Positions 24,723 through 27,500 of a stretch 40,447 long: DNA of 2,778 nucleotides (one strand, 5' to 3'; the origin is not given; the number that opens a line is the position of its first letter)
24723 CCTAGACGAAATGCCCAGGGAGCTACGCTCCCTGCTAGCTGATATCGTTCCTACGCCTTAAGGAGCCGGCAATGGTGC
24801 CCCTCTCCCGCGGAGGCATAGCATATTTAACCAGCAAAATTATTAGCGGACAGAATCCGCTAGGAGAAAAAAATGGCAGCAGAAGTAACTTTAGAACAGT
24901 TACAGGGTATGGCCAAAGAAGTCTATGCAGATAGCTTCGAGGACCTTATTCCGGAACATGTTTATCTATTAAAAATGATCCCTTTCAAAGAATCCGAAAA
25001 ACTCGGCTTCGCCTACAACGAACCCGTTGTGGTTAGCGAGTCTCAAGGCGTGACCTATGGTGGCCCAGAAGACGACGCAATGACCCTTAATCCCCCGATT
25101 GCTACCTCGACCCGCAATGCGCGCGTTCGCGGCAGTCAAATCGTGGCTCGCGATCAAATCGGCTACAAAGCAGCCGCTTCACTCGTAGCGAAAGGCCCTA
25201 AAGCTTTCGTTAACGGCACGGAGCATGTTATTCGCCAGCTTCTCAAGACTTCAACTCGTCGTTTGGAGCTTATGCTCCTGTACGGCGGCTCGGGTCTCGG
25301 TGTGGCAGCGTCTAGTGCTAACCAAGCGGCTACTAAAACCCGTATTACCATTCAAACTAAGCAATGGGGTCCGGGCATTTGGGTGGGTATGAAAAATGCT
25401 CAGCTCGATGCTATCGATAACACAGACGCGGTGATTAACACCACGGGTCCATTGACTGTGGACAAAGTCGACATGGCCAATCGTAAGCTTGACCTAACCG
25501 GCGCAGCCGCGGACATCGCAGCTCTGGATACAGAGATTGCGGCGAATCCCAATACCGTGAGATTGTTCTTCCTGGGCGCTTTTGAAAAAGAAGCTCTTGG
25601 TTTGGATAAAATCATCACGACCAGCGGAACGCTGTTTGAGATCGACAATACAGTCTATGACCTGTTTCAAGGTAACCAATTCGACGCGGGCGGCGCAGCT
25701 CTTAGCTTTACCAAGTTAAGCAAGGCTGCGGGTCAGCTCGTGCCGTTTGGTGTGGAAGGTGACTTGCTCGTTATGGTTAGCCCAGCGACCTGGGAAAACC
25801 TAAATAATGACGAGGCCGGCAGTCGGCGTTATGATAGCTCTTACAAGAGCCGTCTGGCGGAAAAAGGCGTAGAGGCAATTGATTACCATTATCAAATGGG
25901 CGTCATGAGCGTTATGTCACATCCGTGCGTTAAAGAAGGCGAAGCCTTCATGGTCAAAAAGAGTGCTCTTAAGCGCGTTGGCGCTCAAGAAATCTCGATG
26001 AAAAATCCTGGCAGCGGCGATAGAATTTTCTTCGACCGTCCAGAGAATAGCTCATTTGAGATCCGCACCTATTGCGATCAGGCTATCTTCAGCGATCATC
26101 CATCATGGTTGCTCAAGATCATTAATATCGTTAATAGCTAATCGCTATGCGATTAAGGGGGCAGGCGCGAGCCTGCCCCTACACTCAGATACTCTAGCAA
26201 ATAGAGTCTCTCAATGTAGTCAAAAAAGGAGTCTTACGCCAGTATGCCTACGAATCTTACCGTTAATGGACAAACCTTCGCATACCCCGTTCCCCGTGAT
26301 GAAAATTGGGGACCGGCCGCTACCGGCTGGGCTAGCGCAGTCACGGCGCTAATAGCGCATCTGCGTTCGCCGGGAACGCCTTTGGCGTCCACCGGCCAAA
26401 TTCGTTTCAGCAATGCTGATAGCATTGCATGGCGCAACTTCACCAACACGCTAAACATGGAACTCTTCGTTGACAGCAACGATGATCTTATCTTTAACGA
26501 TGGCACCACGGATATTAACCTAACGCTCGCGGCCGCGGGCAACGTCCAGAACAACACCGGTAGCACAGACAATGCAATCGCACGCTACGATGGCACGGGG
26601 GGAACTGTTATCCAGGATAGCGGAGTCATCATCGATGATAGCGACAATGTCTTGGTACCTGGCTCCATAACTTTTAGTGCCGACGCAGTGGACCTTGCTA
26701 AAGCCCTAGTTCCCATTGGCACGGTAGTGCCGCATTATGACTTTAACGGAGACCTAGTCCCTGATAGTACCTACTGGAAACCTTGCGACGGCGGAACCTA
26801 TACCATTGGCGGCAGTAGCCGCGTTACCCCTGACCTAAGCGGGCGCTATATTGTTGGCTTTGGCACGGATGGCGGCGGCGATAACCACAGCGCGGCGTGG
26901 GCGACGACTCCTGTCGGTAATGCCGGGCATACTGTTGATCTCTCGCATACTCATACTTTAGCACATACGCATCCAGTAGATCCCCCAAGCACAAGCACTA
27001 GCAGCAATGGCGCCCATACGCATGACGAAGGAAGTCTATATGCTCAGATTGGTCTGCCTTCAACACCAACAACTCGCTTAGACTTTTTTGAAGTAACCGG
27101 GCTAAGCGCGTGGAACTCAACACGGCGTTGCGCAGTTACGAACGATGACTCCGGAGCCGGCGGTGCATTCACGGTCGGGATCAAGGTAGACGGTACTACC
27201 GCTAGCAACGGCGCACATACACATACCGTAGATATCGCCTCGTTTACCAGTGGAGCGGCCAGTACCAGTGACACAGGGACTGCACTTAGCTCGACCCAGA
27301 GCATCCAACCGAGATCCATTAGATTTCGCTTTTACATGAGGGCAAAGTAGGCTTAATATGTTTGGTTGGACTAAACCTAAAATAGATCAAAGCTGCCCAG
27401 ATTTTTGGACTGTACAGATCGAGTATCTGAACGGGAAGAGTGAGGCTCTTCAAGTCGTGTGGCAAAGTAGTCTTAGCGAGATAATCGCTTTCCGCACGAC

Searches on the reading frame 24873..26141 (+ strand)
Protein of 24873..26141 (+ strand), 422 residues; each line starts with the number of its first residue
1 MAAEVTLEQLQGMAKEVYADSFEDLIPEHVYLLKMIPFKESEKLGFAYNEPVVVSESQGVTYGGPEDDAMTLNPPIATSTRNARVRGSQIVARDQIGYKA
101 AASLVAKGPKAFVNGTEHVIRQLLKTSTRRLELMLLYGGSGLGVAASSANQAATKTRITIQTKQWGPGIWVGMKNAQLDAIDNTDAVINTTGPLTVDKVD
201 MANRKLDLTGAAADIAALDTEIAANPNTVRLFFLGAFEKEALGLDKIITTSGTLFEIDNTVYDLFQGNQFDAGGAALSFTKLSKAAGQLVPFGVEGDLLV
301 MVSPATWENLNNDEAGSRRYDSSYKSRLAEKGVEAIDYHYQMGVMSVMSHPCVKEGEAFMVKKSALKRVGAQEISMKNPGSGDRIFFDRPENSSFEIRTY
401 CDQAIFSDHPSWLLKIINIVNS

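Call 11: search_protein_families(library=pfam, proteins=[window:24873-26141:+], max_evalue=0.001)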
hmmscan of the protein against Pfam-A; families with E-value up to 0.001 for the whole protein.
window:24873-26141:+ (422 aa): 0 families

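Call 87: search_protein_families(library=phrogs, proteins=[window:24873-26141:+], max_evalue=0.001)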
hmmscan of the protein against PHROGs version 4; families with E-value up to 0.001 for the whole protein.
window:24873-26141:+ (422 aa): 1 family
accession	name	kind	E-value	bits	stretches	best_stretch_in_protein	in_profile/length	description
phrog_14242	-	head and packaging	3.1e-07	30.4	1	6-280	4-256/396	major head protein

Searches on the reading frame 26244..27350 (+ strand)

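Call 11: search_protein_families(library=pfam, proteins=[window:26244-27350:+], max_evalue=0.001)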
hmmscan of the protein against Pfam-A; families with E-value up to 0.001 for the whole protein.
window:26244-27350:+ (368 aa): 0 families

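Call 87: search_protein_families(library=phrogs, proteins=[window:26244-27350:+], max_evalue=0.001)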
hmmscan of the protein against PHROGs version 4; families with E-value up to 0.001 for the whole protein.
window:26244-27350:+ (368 aa): 2 families
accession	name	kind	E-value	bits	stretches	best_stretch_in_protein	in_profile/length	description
phrog_2097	-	tail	0.00012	22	1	33-366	260-599/644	tail fiber protein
phrog_4277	-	tail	0.00085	18.7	1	233-351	651-767/780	tail fiber protein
